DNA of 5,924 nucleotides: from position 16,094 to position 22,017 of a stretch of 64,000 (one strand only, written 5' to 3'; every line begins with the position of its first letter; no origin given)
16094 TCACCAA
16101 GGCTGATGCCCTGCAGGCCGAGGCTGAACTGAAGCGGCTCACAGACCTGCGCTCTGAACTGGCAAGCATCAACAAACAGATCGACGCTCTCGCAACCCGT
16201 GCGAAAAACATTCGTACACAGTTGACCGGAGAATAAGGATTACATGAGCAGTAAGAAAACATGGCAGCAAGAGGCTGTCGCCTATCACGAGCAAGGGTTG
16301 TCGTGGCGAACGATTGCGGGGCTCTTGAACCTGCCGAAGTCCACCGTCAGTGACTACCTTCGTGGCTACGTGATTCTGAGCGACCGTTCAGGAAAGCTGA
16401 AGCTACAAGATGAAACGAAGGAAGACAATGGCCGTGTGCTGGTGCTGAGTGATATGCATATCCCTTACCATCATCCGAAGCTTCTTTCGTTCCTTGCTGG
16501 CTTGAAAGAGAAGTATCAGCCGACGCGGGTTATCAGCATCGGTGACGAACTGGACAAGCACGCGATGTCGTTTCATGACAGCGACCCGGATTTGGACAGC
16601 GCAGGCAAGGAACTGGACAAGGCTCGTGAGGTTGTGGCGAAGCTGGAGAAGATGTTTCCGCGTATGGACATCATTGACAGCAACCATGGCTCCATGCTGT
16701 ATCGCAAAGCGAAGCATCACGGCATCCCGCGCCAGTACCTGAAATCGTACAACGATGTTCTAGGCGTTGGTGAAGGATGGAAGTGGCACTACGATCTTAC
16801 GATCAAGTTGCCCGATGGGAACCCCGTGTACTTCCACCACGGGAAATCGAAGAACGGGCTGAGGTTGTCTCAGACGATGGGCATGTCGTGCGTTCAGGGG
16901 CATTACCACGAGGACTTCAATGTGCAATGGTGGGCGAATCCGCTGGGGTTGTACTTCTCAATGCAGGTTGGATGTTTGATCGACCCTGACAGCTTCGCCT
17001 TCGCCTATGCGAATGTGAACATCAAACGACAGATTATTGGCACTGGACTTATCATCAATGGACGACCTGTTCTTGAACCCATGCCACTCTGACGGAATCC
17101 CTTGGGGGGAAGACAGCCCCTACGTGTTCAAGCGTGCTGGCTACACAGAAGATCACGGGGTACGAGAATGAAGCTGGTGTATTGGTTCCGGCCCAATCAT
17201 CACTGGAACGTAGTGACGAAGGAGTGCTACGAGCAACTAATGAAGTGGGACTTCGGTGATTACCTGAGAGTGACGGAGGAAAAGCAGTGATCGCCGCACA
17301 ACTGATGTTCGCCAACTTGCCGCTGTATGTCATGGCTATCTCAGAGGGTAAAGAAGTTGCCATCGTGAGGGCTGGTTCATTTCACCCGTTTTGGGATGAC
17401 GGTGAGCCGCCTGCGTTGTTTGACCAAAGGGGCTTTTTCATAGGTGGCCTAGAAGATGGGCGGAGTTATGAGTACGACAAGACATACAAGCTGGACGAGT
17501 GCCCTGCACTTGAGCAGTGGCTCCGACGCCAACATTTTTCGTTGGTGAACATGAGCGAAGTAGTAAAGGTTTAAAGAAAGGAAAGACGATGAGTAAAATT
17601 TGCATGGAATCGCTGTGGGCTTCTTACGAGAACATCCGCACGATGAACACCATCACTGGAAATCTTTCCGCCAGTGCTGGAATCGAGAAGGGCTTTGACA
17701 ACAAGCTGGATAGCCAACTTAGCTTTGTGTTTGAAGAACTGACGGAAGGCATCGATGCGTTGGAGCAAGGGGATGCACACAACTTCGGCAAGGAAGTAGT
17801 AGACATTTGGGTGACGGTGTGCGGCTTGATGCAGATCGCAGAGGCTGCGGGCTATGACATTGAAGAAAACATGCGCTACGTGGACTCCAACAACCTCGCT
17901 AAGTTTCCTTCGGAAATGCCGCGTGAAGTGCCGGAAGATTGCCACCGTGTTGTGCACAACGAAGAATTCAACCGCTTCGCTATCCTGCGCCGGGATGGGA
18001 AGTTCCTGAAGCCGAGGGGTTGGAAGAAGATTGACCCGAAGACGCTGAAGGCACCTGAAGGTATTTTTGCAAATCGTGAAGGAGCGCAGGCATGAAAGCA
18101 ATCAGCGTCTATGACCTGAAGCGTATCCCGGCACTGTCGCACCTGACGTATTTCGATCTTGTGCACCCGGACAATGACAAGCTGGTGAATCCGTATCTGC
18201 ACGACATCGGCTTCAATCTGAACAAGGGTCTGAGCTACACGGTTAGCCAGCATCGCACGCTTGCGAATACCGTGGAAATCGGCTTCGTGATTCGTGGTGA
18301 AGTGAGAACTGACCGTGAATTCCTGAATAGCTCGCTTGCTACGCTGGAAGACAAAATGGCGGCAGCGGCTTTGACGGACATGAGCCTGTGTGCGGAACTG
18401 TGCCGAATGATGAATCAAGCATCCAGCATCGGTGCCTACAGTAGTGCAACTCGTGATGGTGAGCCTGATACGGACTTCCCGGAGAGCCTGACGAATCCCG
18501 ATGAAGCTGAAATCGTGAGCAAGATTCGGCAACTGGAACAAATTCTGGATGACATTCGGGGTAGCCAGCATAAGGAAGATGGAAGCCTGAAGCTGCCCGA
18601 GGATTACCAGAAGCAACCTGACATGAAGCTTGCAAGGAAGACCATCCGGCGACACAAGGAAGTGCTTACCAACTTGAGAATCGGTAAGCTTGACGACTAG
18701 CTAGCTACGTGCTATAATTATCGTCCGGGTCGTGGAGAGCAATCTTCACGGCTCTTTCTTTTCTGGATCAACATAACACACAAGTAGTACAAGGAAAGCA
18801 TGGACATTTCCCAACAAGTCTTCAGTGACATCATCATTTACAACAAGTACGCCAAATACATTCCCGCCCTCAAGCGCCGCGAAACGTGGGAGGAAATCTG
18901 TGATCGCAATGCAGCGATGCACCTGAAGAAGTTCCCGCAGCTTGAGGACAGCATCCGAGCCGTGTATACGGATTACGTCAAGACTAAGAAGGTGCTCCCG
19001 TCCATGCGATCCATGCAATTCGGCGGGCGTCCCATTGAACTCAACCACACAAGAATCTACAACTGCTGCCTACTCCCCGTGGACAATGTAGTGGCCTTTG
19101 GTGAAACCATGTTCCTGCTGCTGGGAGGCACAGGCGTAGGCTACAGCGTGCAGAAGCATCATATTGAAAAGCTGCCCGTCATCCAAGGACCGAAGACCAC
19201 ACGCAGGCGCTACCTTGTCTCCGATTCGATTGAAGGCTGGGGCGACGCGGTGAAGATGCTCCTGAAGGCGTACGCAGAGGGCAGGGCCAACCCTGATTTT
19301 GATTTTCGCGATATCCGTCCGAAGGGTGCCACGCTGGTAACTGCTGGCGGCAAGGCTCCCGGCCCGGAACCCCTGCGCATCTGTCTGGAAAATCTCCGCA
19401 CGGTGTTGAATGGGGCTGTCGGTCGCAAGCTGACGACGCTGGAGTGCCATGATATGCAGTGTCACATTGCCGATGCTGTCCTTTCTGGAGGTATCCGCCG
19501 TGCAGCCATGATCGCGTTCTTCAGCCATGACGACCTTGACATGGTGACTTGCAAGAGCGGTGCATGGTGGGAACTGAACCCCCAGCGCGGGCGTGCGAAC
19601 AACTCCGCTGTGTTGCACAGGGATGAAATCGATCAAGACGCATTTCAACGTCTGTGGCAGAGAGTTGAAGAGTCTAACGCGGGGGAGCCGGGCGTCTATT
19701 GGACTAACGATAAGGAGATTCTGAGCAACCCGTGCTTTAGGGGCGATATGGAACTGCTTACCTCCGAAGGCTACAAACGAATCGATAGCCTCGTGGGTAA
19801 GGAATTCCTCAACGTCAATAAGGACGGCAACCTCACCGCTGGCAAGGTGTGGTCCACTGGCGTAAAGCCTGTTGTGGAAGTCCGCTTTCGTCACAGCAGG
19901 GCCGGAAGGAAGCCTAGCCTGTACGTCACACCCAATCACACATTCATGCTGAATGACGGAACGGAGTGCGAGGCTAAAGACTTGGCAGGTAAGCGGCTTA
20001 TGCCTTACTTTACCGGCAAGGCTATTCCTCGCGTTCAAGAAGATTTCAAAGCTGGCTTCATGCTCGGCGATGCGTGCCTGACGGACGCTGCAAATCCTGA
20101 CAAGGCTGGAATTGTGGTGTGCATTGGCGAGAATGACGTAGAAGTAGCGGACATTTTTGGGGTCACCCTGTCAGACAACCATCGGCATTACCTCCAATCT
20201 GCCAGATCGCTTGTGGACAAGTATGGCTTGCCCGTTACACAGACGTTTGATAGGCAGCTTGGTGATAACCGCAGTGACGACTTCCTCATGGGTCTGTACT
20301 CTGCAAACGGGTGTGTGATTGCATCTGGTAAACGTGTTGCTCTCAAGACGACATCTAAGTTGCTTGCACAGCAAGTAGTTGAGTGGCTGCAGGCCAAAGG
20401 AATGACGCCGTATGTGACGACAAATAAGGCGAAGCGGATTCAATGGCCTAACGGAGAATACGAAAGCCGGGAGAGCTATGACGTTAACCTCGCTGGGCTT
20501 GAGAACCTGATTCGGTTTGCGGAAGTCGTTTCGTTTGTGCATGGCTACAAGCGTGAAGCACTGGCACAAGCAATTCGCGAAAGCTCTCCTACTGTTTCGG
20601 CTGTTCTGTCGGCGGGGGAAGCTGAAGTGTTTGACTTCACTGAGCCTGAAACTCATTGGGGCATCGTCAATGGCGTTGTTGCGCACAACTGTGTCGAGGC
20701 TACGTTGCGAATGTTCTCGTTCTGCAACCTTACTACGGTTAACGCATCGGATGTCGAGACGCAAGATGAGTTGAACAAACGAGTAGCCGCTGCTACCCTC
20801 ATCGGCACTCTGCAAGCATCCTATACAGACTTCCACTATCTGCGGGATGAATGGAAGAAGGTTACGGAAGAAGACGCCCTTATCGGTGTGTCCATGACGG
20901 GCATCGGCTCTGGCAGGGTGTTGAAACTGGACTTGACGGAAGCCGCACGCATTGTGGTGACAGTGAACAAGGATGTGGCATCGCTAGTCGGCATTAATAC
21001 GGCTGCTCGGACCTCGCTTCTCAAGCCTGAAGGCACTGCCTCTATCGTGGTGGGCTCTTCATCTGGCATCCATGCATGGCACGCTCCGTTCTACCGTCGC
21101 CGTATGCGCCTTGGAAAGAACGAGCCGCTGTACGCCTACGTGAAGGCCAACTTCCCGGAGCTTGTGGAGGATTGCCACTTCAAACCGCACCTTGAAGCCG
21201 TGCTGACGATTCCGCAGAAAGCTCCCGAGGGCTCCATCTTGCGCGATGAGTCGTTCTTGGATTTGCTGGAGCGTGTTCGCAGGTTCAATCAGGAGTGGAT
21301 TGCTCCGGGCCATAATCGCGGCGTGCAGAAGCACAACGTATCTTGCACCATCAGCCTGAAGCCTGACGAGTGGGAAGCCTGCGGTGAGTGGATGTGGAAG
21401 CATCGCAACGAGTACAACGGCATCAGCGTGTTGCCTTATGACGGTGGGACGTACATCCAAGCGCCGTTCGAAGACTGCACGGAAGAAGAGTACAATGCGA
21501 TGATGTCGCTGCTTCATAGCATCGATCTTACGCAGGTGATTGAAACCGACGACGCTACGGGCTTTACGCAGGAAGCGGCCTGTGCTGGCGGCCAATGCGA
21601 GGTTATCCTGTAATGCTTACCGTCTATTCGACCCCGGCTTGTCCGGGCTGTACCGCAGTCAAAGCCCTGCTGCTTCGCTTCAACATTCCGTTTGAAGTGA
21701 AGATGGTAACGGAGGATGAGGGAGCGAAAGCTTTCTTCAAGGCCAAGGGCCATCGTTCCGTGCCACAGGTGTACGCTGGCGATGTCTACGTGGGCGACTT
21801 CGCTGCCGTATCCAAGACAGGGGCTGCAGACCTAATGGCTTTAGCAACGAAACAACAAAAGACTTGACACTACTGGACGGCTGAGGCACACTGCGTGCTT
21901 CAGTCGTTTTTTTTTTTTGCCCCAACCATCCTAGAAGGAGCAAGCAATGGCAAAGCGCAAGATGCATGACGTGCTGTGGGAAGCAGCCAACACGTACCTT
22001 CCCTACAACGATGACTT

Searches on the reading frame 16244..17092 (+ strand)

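Call 58: search_protein_families(library=pfam, proteins=[window:16244-17092:+], max_evalue=0.01)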
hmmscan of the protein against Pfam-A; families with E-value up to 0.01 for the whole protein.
window:16244-17092:+ (282 aa): 3 families
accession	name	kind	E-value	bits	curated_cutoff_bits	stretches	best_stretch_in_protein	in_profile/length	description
PF13384.12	HTH_23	-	3.9e-05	23.8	24.6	1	8-42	7-41/50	Homeodomain-like domain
PF25787.1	HTH_SB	-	0.0016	18.6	43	1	10-36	14-40/53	Sleeping Beauty transposase HTH domain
PF01381.28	HTH_3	-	0.004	17.6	23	0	16-46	7-37/55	Helix-turn-helix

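Call 84: search_protein_families(library=phrogs, proteins=[window:16244-17092:+], max_evalue=0.001)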
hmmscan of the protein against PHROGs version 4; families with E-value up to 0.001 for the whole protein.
window:16244-17092:+ (282 aa): 1 family
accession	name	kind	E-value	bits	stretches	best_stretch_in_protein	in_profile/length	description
phrog_221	-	other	5.3e-64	217.7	1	47-281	95-347/367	metallo-phosphoesterase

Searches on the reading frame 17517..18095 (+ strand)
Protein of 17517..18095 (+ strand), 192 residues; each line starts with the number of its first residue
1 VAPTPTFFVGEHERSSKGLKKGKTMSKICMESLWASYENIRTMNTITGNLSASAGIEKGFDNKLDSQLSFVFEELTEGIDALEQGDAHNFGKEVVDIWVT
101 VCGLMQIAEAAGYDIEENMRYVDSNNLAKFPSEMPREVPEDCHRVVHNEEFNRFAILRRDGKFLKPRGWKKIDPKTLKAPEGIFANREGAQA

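Call 58: search_protein_families(library=pfam, proteins=[window:17517-18095:+], max_evalue=0.01)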
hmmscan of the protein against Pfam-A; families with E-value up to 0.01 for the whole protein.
window:17517-18095:+ (192 aa): 1 family
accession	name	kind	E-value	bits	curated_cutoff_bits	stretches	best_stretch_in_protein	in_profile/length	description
PF03819.22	MazG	-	0.00052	20.7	22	1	66-118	5-58/74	MazG nucleotide pyrophosphohydrolase domain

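Call 84: search_protein_families(library=phrogs, proteins=[window:17517-18095:+], max_evalue=0.001)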
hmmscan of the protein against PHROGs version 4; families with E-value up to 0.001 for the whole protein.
window:17517-18095:+ (192 aa): 1 family
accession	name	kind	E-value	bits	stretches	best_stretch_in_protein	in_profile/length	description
phrog_671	-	other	4.4e-17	62.8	1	35-175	537-654/678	nucleotide pyrophosphohydrolase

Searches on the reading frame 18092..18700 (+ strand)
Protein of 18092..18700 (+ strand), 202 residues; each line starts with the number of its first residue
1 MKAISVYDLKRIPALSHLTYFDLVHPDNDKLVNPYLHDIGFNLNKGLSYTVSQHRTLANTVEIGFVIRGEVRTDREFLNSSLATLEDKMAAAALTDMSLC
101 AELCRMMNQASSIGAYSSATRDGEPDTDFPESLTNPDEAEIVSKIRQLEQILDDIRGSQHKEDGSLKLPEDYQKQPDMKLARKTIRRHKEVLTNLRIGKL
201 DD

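Call 58: search_protein_families(library=pfam, proteins=[window:18092-18700:+], max_evalue=0.01)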
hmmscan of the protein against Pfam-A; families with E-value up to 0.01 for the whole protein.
window:18092-18700:+ (202 aa): 0 families

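Call 84: search_protein_families(library=phrogs, proteins=[window:18092-18700:+], max_evalue=0.001)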
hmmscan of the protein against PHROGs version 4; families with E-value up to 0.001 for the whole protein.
window:18092-18700:+ (202 aa): 2 families
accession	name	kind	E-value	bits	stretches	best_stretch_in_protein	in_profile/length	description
phrog_3506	-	DNA, RNA and nucleotide metabolism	1.7e-08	35.2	1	25-111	22-106/115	thymidylate synthase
phrog_4007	-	unknown function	0.00038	21.6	1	27-78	46-97/108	-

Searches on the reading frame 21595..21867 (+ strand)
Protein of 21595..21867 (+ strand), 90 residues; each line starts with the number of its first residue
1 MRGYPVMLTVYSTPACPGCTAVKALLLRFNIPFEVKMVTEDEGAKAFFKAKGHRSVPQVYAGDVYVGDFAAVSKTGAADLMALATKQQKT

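Call 58: search_protein_families(library=pfam, proteins=[window:21595-21867:+], max_evalue=0.01)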
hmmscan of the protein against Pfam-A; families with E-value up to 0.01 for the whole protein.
window:21595-21867:+ (90 aa): 2 families
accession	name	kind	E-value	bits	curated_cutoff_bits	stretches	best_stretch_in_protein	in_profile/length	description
PF00462.30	Glutaredoxin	-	3.1e-14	53.4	22.9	1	9-66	2-60/60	Glutaredoxin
PF13417.12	GST_N_3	-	0.0028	18.4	22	1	11-67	2-58/75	Glutathione S-transferase, N-terminal domain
